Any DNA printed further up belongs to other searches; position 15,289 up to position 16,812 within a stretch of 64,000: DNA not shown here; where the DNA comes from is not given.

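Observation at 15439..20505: GDP-mannose-derived deoxysugar module consistent with a 3,6-dideoxyhexose (colitose-like) pathway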

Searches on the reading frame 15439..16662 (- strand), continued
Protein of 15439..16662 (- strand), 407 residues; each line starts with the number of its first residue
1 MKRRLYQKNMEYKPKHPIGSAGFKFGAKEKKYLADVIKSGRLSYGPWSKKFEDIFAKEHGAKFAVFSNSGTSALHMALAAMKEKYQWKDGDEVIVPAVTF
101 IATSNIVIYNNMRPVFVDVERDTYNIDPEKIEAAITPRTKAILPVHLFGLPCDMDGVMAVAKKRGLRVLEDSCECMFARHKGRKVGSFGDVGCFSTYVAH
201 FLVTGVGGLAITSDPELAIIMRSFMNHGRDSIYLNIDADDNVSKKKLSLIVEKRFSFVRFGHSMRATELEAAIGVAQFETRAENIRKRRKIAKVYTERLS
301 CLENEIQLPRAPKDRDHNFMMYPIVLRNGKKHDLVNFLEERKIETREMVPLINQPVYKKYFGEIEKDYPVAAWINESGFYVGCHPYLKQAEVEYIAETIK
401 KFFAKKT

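Call 35: search_solved_structures(query=A1, show_alignments=2, max_evalue=1e-30)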
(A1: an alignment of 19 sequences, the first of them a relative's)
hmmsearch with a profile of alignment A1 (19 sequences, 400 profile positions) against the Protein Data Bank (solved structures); distinct sequences matched with E-value up to 1e-30: 53.
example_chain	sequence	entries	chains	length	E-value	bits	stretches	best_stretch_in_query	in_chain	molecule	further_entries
3bn1_A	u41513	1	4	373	2.8e-74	253.6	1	10-223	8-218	Perosamine synthetase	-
3dr7_A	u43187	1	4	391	3.1e-74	253.5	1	10-223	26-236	Putative perosamine synthetase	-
3dr4_A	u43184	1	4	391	5.3e-74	252.7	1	10-223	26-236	Putative perosamine synthetase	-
3bcx_A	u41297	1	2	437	3.5e-71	243.4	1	15-396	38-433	CDP-6-deoxy-L-threo-D-glycero-4-hexulose-3-dehydrase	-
3bb8_A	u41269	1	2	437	5.1e-70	239.6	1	15-396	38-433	CDP-4-keto-6-deoxy-D-glucose-3-dehydrase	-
7b0m_AAA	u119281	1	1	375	6.6e-70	239.2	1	17-224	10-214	Sugar aminotransferase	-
7b0d_A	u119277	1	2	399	7.3e-63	216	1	23-226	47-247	Glutamine--scyllo-inositol transaminase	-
3frk_A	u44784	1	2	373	2.9e-62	214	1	25-229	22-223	QdtB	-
2gms_A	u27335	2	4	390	1.2e-60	208.7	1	20-392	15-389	Putative pyridoxamine 5-phosphate-dependent dehydrase, Wbdk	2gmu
7n63_A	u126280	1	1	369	5.7e-60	206.5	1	25-229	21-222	Putative aminotransferase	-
2r0t_A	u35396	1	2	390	1.7e-59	204.9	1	20-392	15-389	Pyridoxamine 5-phosphate-dependent dehydrase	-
3b8x_A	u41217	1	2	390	2.1e-59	204.6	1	20-392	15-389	Pyridoxamine 5-phosphate-dependent dehydrase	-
3gr9_A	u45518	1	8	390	2.5e-59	204.4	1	20-392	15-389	ColD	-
3uwc_A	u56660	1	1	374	2.2e-57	197.9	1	26-247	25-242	Nucleotide-sugar aminotransferase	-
7l7x_AAA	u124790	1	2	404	2.1e-53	184.8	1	18-397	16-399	DegT/DnrJ/EryC1/StrS aminotransferase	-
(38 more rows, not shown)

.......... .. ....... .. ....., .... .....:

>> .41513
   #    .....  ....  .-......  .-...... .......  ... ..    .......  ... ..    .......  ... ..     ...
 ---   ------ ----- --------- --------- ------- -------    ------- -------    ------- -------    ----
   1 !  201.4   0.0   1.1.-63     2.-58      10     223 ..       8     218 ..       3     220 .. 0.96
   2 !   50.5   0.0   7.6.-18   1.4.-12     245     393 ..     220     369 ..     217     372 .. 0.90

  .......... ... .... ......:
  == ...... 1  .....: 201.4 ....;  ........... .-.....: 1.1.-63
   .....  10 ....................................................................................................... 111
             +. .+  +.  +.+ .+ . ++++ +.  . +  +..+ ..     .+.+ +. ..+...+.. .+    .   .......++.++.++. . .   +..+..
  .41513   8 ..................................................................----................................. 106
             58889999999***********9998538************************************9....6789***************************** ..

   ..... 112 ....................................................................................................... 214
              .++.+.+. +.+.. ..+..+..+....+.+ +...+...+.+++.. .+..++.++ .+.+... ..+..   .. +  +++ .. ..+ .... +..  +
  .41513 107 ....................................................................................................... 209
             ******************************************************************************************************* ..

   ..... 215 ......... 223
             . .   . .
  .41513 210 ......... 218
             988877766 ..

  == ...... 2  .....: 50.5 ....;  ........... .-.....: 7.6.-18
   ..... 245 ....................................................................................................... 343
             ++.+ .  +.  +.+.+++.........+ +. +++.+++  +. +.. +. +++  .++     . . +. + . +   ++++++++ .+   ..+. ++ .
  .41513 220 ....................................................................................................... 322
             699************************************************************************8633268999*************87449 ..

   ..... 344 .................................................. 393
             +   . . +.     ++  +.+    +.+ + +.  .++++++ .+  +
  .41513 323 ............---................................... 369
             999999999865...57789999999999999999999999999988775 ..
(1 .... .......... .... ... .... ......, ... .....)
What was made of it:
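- Closest known: GDP-perosamine synthase. Same: Highest overall sequence score to the family profile (253 bits, call 35).
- Its family profile scores GDP-perosamine synthase (253 bits) as high as E1 (243) and higher than ColD (208) (call 35).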

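Call 44: search_protein_families(library=ncbifam, proteins=[L060:9008-9973:+, L060:8170-8970:-, L058:12614-13573:-, L066:2967-3917:+, L014:8407-9258:+, L014:9262-10236:+, L014:10221-11309:+, L038:6068-6988:+, L007:9075-10004:+], max_evalue=1e-10)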
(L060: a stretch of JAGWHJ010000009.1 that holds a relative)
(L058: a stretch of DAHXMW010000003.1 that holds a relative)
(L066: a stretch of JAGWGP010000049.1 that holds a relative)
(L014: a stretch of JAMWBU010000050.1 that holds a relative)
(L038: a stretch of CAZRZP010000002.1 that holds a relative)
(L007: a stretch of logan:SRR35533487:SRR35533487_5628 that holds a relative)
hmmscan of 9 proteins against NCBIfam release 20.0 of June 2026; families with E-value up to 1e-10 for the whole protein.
L060:9008-9973:+ (322 aa): 16 families
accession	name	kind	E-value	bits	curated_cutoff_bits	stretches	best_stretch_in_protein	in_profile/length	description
TIGR04180.1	EDH_00030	hypoth_equivalog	4.5e-47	160.6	475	1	8-300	1-296/297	NAD-dependent 4,6-dehydratase LegB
TIGR01181.1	dTDP_gluc_dehyt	equivalog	2.4e-46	158.3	365.1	1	7-318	1-316/321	dTDP-glucose 4,6-dehydratase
TIGR01179.1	galE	equivalog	1.8e-38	132.2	262.3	2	7-189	1-183/332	UDP-glucose 4-epimerase GalE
TIGR02622.1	CDP_4_6_dhtase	equivalog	9.1e-29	100.7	278.45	1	6-317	5-334/352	CDP-glucose 4,6-dehydratase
NF007582.0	PRK10217.1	equivalog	8.1e-26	90.9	698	1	5-316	1-334/355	dTDP-glucose 4,6-dehydratase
TIGR01472.1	gmd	equivalog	2.5e-25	89.4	415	1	8-311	3-336/342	GDP-mannose 4,6-dehydratase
NF007490.0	PRK10084.1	subfamily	3.5e-25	88.8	649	1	7-318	2-339/361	dTDP-glucose 4,6-dehydratase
TIGR02197.1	heptose_epim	equivalog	4.9e-19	68.6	274.6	1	8-314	1-314/316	ADP-glyceromanno-heptose 6-epimerase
NF011728.1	PRK15181.1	equivalog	8.2e-19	67.8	760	1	6-315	16-339/348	Vi polysaccharide biosynthesis UDP-N-acetylglucosaminuronic acid C-4 epimerase TviC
NF047922.1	GDPFucSynFcl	equivalog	6.2e-18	65.3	500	1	6-318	3-306/308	GDP-L-fucose synthase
NF007956.0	PRK10675.1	subfamily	1.5e-16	60.5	394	1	7-186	2-184/338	UDP-glucose 4-epimerase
TIGR03466.1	HpnA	hypoth_equivalog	8.5e-12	44.6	367.65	0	7-262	2-246/327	hopanoid-associated sugar epimerase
TIGR01214.1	rmlD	equivalog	1.1e-11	44.4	224.05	1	7-204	1-171/285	dTDP-4-dehydrorhamnose reductase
NF043036.1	ErythonDh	equivalog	1.2e-11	44.4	325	1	7-269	2-270/321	D-erythronate dehydrogenase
NF008872.0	PRK11908.1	equivalog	3.4e-11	42.8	294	0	5-260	1-269/349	bifunctional UDP-4-keto-pentose/UDP-xylose synthase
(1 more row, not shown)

L060:8170-8970:- (267 aa): 12 families
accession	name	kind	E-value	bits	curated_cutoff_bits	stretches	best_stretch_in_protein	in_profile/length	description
TIGR02623.1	G1P_cyt_trans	equivalog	1.7e-98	329.1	300.25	1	11-265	1-255/255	glucose-1-phosphate cytidylyltransferase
NF049965.1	GlMnHpPGnyltfHddC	equivalog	5.3e-26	91.6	300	2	11-76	1-66/221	D-glycero-D-manno-heptose 1-phosphate guanosyltransferase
NF052502.1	man1P_GTase_Rv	exception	9.1e-25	87.3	440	1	115-243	84-218/352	mannose-1-phosphate guanylyltransferase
TIGR03992.1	Arch_glmU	subfamily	1.5e-24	86.7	292.1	1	11-79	1-69/393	bifunctional sugar-1-phosphate nucleotidylyltransferase/acetyltransferase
NF045761.1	NAMPUrTaseMurU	equivalog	1.9e-19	70.5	250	1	11-74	1-64/226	N-acetylmuramate alpha-1-phosphate uridylyltransferase MurU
NF041313.1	UDPGP_AglF_Halo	equivalog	2.5e-17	63.1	400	1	11-74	1-64/234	UTP--glucose-1-phosphate uridylyltransferase AglF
NF041173.1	Sug_nt_acttase_Thmprot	equivalog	2.2e-16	59.8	600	1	11-243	1-215/405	bifunctional sugar-1-phosphate nucleotidylyltransferase/acetyltransferase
NF003670.0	PRK05293.1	equivalog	1.3e-15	57.3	470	1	13-248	7-251/382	glucose-1-phosphate adenylyltransferase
TIGR02091.1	glgC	equivalog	1.5e-15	57.2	424.9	1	13-245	3-249/364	glucose-1-phosphate adenylyltransferase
TIGR01208.1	rmlA_long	equivalog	1.6e-13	50.3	320.25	0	12-75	1-65/353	glucose-1-phosphate thymidylyltransferase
NF041135.1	IPPtranDIPPsyn_Thcocales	equivalog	7.8e-12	44.9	580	0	11-76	1-62/419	bifunctional L-myo-inositol-1-phosphate cytidylyltransferase/CDP-L-myo-inositol myo-inositolphosphotransferase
NF001947.0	PRK00725.1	subfamily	4.2e-11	42.2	470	0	11-193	17-199/426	glucose-1-phosphate adenylyltransferase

L058:12614-13573:- (320 aa): 16 families
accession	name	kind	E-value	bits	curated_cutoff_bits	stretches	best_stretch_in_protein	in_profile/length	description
TIGR04180.1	EDH_00030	hypoth_equivalog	7.1e-47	159.9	475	1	8-300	1-295/297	NAD-dependent 4,6-dehydratase LegB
TIGR01181.1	dTDP_gluc_dehyt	equivalog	1.4e-40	139.3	365.1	1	7-315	1-312/321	dTDP-glucose 4,6-dehydratase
TIGR01179.1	galE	equivalog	9.5e-33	113.4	262.3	1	7-189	1-182/332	UDP-glucose 4-epimerase GalE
TIGR02622.1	CDP_4_6_dhtase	equivalog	3e-28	99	278.45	1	7-317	6-333/352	CDP-glucose 4,6-dehydratase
TIGR01472.1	gmd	equivalog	7.4e-25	87.9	415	1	8-313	3-337/342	GDP-mannose 4,6-dehydratase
NF007582.0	PRK10217.1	equivalog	7.4e-23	81.2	698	1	5-314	1-331/355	dTDP-glucose 4,6-dehydratase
NF007490.0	PRK10084.1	subfamily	4.7e-21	75.2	649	1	7-314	2-334/361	dTDP-glucose 4,6-dehydratase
TIGR02197.1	heptose_epim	equivalog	1.3e-20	73.8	274.6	1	8-313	1-312/316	ADP-glyceromanno-heptose 6-epimerase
NF047922.1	GDPFucSynFcl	equivalog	6e-18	65.3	500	1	6-315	3-302/308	GDP-L-fucose synthase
NF011728.1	PRK15181.1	equivalog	1.4e-17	63.7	760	1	5-314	15-337/348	Vi polysaccharide biosynthesis UDP-N-acetylglucosaminuronic acid C-4 epimerase TviC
NF008872.0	PRK11908.1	equivalog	4.3e-16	58.9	294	1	5-318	1-339/349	bifunctional UDP-4-keto-pentose/UDP-xylose synthase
TIGR01214.1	rmlD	equivalog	2.6e-15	56.3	224.05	1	7-208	1-174/285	dTDP-4-dehydrorhamnose reductase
NF007956.0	PRK10675.1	subfamily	2.5e-12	46.6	394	0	7-186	2-183/338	UDP-glucose 4-epimerase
NF005998.1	PRK08125.1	equivalog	8.7e-12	44.2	777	0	4-187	314-497/649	bifunctional UDP-4-amino-4-deoxy-L-arabinose formyltransferase/UDP-glucuronic acid oxidase ArnA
NF043036.1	ErythonDh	equivalog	1.3e-11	44.3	325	1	7-165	2-161/321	D-erythronate dehydrogenase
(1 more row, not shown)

L066:2967-3917:+ (317 aa): 12 families
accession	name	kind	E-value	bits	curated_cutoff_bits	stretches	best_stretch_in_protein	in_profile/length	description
TIGR04180.1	EDH_00030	hypoth_equivalog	8.3e-42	143.3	475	1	16-299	2-296/297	NAD-dependent 4,6-dehydratase LegB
TIGR01181.1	dTDP_gluc_dehyt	equivalog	6.5e-39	133.9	365.1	1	14-313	1-312/321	dTDP-glucose 4,6-dehydratase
TIGR01179.1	galE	equivalog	2.4e-36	125.2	262.3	1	14-309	1-322/332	UDP-glucose 4-epimerase GalE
TIGR02622.1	CDP_4_6_dhtase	equivalog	1.3e-22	80.5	278.45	1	14-313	6-331/352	CDP-glucose 4,6-dehydratase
NF007582.0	PRK10217.1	equivalog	7.9e-22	77.8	698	1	12-311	1-330/355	dTDP-glucose 4,6-dehydratase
TIGR01472.1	gmd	equivalog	9.3e-20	71.1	415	1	39-310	44-336/342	GDP-mannose 4,6-dehydratase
NF007490.0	PRK10084.1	subfamily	2.2e-19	69.7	649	1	15-312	3-334/361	dTDP-glucose 4,6-dehydratase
NF047922.1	GDPFucSynFcl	equivalog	2.7e-17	63.2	500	1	13-312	3-301/308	GDP-L-fucose synthase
TIGR02197.1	heptose_epim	equivalog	5.9e-16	58.5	274.6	1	15-307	1-308/316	ADP-glyceromanno-heptose 6-epimerase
TIGR01214.1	rmlD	equivalog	1.7e-15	56.9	224.05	1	14-199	1-167/285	dTDP-4-dehydrorhamnose reductase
NF007956.0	PRK10675.1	subfamily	9.3e-13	48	394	0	47-185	47-184/338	UDP-glucose 4-epimerase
NF011728.1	PRK15181.1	equivalog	1.4e-12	47.3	760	0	59-196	78-210/348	Vi polysaccharide biosynthesis UDP-N-acetylglucosaminuronic acid C-4 epimerase TviC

L014:8407-9258:+ (284 aa): 9 families
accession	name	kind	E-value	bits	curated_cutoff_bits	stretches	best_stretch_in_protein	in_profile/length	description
TIGR02623.1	G1P_cyt_trans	equivalog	1.9e-106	355.2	300.25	1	27-283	1-255/255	glucose-1-phosphate cytidylyltransferase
TIGR03992.1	Arch_glmU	subfamily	1.8e-27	96.3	292.1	2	28-96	2-70/393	bifunctional sugar-1-phosphate nucleotidylyltransferase/acetyltransferase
NF049965.1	GlMnHpPGnyltfHddC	equivalog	6.8e-21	74.9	300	1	28-96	2-71/221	D-glycero-D-manno-heptose 1-phosphate guanosyltransferase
NF052502.1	man1P_GTase_Rv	exception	1.2e-20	73.7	440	0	29-94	3-68/352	mannose-1-phosphate guanylyltransferase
NF041313.1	UDPGP_AglF_Halo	equivalog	3.8e-19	69.1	400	1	28-94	2-69/234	UTP--glucose-1-phosphate uridylyltransferase AglF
NF041173.1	Sug_nt_acttase_Thmprot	equivalog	9.4e-16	57.7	600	0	99-268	49-220/405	bifunctional sugar-1-phosphate nucleotidylyltransferase/acetyltransferase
NF041135.1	IPPtranDIPPsyn_Thcocales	equivalog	9.6e-13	47.9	580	0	28-93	2-63/419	bifunctional L-myo-inositol-1-phosphate cytidylyltransferase/CDP-L-myo-inositol myo-inositolphosphotransferase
NF045761.1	NAMPUrTaseMurU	equivalog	1.6e-12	47.8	250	0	27-90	1-64/226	N-acetylmuramate alpha-1-phosphate uridylyltransferase MurU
TIGR01208.1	rmlA_long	equivalog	2.1e-11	43.3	320.25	0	28-227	1-183/353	glucose-1-phosphate thymidylyltransferase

L014:9262-10236:+ (325 aa): 17 families
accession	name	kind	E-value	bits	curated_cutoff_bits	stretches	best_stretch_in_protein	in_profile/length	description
TIGR02622.1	CDP_4_6_dhtase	equivalog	7e-66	222.7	278.45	1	6-323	1-334/352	CDP-glucose 4,6-dehydratase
TIGR01181.1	dTDP_gluc_dehyt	equivalog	1.4e-54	185.4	365.1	1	11-321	1-313/321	dTDP-glucose 4,6-dehydratase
TIGR04180.1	EDH_00030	hypoth_equivalog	1.8e-44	152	475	1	12-307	1-297/297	NAD-dependent 4,6-dehydratase LegB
TIGR01179.1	galE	equivalog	4.3e-42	144.1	262.3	1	11-323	1-329/332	UDP-glucose 4-epimerase GalE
NF007956.0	PRK10675.1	subfamily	1.1e-31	110.2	394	1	11-163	2-157/338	UDP-glucose 4-epimerase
NF011728.1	PRK15181.1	equivalog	1.3e-31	109.9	760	1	9-320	15-338/348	Vi polysaccharide biosynthesis UDP-N-acetylglucosaminuronic acid C-4 epimerase TviC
NF007490.0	PRK10084.1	subfamily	6.3e-30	104.4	649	1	11-320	2-335/361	dTDP-glucose 4,6-dehydratase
NF007582.0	PRK10217.1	equivalog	1.1e-28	100.3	698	1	10-320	2-332/355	dTDP-glucose 4,6-dehydratase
TIGR02197.1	heptose_epim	equivalog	2.4e-19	69.7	274.6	1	12-321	1-315/316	ADP-glyceromanno-heptose 6-epimerase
NF042423.1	oxyalk_red_Shew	equivalog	2.9e-19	69.3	580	1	9-268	8-255/331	2-alkyl-3-oxoalkanoate reductase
NF047922.1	GDPFucSynFcl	equivalog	3e-18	66.3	500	1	9-321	2-303/308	GDP-L-fucose synthase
TIGR01472.1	gmd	equivalog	4.2e-15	55.8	415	1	10-276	1-274/342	GDP-mannose 4,6-dehydratase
NF043036.1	ErythonDh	equivalog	5.7e-15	55.3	325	1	11-169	2-163/321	D-erythronate dehydrogenase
NF008872.0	PRK11908.1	equivalog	4.6e-14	52.2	294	1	10-321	2-337/349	bifunctional UDP-4-keto-pentose/UDP-xylose synthase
TIGR03466.1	HpnA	hypoth_equivalog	4.6e-14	52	367.65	1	11-192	2-177/327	hopanoid-associated sugar epimerase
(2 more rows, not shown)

L014:10221-11309:+ (363 aa): 12 families
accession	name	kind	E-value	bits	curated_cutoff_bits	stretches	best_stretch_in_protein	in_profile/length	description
TIGR01181.1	dTDP_gluc_dehyt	equivalog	3.1e-35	121.8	365.1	1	35-355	1-311/321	dTDP-glucose 4,6-dehydratase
TIGR04180.1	EDH_00030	hypoth_equivalog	5.9e-29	101.1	475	1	36-337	1-291/297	NAD-dependent 4,6-dehydratase LegB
NF007490.0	PRK10084.1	subfamily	2.8e-23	82.5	649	1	35-355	2-334/361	dTDP-glucose 4,6-dehydratase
NF007582.0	PRK10217.1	equivalog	4.1e-23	82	698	1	34-355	2-331/355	dTDP-glucose 4,6-dehydratase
NF011728.1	PRK15181.1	equivalog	2.1e-19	69.7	760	1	31-355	13-337/348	Vi polysaccharide biosynthesis UDP-N-acetylglucosaminuronic acid C-4 epimerase TviC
NF008872.0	PRK11908.1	equivalog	3e-19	69.3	294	1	34-304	2-273/349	bifunctional UDP-4-keto-pentose/UDP-xylose synthase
NF005998.1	PRK08125.1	equivalog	5.6e-18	64.7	777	1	25-305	307-588/649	bifunctional UDP-4-amino-4-deoxy-L-arabinose formyltransferase/UDP-glucuronic acid oxidase ArnA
TIGR01179.1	galE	equivalog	1.8e-16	59.9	262.3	1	35-215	1-172/332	UDP-glucose 4-epimerase GalE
NF047922.1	GDPFucSynFcl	equivalog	1.2e-15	57.8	500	1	110-355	58-301/308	GDP-L-fucose synthase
TIGR02197.1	heptose_epim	equivalog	4.5e-15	55.6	274.6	1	36-356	1-314/316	ADP-glyceromanno-heptose 6-epimerase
TIGR01746.1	Thioester-redct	subfamily_domain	8.9e-14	51.5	213.35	1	104-307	86-285/371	thioester reductase domain-containing protein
TIGR02622.1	CDP_4_6_dhtase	equivalog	2.6e-12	46.5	278.45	1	32-360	3-335/352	CDP-glucose 4,6-dehydratase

L038:6068-6988:+ (307 aa): 4 families
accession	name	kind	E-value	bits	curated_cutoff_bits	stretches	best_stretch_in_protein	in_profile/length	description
TIGR04180.1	EDH_00030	hypoth_equivalog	8.7e-17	61.1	475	1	96-289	95-296/297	NAD-dependent 4,6-dehydratase LegB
TIGR01181.1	dTDP_gluc_dehyt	equivalog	3.2e-14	52.7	365.1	1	66-300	68-309/321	dTDP-glucose 4,6-dehydratase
TIGR01179.1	galE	equivalog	1.3e-13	50.5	262.3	1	66-301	65-324/332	UDP-glucose 4-epimerase GalE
NF047922.1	GDPFucSynFcl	equivalog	1.9e-11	44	500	1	187-301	178-300/308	GDP-L-fucose synthase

L007:9075-10004:+ (309 aa): 2 families
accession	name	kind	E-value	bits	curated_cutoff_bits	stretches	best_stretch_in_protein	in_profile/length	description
TIGR01214.1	rmlD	equivalog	6.6e-57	192.8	224.05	1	2-289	1-283/285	dTDP-4-dehydrorhamnose reductase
NF007440.0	PRK09987.1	equivalog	9.2e-25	87.5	308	1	48-291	44-293/299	dTDP-4-dehydrorhamnose reductase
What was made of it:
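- Some relatives lie beside a glucose-1-phosphate cytidylyltransferase that passes its NCBIfam cut-off (call 44).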
